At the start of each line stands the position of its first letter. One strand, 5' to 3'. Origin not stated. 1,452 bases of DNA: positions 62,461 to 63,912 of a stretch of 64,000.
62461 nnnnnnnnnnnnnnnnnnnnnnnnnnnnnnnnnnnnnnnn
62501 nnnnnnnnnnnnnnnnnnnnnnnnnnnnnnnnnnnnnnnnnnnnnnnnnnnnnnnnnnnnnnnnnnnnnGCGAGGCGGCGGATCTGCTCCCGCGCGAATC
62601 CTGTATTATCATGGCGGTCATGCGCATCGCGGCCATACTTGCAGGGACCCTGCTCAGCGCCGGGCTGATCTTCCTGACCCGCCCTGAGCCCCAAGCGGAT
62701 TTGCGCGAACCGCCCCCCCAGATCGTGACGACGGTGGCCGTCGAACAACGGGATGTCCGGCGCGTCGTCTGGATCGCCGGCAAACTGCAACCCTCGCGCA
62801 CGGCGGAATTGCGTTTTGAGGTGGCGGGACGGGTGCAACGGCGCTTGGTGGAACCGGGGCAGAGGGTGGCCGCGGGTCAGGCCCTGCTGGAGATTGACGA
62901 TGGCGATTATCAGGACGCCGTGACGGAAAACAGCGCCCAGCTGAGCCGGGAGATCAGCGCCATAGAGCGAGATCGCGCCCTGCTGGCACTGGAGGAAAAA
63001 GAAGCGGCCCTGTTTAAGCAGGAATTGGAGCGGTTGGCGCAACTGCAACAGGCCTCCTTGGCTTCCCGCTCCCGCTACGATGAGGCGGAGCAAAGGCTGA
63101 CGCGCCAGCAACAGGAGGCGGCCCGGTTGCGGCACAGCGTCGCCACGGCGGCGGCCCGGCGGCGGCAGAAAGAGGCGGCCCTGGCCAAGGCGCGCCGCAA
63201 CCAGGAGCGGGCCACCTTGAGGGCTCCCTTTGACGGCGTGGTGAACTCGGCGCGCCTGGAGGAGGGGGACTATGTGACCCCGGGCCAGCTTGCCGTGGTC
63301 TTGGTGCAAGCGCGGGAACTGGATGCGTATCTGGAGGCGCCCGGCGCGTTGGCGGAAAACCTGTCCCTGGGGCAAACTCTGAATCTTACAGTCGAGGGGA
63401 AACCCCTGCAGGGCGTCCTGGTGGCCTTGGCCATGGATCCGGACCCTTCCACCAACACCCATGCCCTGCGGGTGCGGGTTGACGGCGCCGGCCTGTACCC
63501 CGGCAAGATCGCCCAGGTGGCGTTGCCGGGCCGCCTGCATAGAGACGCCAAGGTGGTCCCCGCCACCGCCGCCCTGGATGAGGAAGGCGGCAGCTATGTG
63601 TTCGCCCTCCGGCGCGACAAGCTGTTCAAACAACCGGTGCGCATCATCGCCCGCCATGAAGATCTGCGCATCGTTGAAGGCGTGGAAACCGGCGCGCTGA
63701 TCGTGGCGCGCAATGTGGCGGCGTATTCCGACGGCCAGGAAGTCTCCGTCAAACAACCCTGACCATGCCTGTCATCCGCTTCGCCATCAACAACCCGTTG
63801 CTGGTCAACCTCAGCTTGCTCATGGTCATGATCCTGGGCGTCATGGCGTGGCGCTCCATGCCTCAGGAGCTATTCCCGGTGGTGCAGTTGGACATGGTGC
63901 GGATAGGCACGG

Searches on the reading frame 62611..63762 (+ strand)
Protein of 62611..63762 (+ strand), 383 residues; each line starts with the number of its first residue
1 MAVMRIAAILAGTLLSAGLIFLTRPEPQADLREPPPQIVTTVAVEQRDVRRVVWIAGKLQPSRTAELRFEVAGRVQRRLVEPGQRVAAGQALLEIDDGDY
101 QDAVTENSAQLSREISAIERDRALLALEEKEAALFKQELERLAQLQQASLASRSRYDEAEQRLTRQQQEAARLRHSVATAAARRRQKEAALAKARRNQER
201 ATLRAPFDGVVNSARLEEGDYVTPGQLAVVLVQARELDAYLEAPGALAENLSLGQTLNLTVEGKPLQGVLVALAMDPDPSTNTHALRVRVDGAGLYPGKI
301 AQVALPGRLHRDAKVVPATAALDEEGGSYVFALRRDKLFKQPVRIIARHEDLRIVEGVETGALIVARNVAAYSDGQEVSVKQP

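Call 67: search_protein_families(library=pfam, proteins=[window:62611-63762:+], max_evalue=0.01)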
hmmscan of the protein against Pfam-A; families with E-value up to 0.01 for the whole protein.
window:62611-63762:+ (383 aa): 4 families
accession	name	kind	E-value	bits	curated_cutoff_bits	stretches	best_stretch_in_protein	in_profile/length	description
PF13437.12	HlyD_3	-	6.8e-18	65.8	22.2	1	202-293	1-96/106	HlyD family secretion protein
PF16576.10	HlyD_D23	-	1.7e-13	50.8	30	1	62-291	17-202/214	Barrel-sandwich domain of CusB or HlyD membrane-fusion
PF13533.13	Biotin_lipoyl_2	-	8.2e-07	29.2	29.8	0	68-96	4-32/32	Biotin-lipoyl like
PF00364.28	Biotin_lipoyl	-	0.00043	20.5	22.1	0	73-95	15-36/73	Biotin-requiring enzyme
